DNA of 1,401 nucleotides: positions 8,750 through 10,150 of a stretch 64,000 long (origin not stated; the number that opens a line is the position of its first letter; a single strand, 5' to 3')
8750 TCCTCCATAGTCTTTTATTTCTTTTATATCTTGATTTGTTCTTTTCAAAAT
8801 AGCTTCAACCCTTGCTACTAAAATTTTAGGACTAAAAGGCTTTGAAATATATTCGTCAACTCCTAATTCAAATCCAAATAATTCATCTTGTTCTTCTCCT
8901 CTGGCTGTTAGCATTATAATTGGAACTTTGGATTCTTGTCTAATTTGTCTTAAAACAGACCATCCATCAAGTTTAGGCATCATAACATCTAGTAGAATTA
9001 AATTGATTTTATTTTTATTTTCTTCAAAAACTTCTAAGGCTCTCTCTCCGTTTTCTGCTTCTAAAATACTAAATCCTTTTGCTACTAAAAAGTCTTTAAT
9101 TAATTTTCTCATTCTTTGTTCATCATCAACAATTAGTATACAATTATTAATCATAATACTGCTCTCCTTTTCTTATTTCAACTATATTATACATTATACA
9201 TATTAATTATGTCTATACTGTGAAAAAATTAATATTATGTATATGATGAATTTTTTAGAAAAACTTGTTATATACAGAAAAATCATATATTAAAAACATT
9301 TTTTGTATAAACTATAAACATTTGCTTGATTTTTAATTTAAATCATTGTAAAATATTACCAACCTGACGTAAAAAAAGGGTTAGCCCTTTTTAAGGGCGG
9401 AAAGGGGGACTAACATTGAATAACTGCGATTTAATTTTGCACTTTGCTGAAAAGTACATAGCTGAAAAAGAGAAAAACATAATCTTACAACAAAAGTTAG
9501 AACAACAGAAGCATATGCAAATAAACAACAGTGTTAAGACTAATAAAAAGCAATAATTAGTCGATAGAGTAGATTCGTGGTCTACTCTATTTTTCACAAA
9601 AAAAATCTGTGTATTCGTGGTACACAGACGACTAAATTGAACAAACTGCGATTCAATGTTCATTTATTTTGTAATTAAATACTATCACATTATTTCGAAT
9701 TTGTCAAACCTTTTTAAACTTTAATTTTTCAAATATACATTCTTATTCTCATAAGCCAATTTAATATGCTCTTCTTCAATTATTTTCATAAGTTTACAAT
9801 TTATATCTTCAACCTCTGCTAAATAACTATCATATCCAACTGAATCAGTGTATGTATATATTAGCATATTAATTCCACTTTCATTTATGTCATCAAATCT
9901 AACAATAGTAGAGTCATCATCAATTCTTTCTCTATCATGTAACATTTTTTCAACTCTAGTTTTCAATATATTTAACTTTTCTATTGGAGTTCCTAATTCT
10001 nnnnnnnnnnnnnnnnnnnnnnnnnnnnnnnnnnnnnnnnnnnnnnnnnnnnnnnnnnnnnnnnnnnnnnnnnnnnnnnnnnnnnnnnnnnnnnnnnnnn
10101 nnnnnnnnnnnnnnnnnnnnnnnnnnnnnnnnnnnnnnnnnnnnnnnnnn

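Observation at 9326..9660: GC-enriched orphan transcription unit between the MscS gene and the two-component operon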

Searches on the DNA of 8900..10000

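Call 4: search_rna_families(source=window, start=8900, end=10000, threshold=evalue, max_evalue=10, show_alignments=3)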
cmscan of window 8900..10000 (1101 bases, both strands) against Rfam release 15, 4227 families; matches with E-value up to 10: 2.
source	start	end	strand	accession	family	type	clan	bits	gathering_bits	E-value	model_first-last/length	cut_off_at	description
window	9879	9924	-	RF01140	sR20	Gene; snRNA; snoRNA; CD-box;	-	20.4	44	0.15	1-56/56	no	Small nucleolar RNA sR20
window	9535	9594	+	RF01489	sbrA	Gene; sRNA;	-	17.1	45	1.7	1-71/71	no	Listeria sRNA sbrA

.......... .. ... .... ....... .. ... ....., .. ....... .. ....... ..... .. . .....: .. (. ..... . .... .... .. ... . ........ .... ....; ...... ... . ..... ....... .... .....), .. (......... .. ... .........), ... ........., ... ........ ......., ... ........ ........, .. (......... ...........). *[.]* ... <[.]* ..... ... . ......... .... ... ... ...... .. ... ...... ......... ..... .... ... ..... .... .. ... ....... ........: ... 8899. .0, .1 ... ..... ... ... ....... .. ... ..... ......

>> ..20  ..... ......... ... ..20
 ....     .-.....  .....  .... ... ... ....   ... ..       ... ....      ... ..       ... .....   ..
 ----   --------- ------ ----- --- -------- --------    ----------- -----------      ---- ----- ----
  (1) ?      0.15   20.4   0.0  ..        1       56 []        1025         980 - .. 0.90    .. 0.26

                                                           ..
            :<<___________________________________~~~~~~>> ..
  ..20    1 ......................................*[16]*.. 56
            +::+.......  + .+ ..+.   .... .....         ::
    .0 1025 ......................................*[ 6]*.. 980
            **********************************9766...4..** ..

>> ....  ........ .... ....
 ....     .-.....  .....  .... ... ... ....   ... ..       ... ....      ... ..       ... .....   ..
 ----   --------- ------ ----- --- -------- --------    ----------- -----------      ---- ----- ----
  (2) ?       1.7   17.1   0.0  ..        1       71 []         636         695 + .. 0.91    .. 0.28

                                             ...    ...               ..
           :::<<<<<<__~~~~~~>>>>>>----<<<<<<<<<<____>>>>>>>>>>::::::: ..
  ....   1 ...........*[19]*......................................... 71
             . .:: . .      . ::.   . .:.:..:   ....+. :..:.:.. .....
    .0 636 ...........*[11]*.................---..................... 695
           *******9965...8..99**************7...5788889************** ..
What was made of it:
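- On Known RNA families (Rfam 15): The best hit in 8900-10000 is sbrA at 17 bits, against a gathering score of 45 (call 4).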
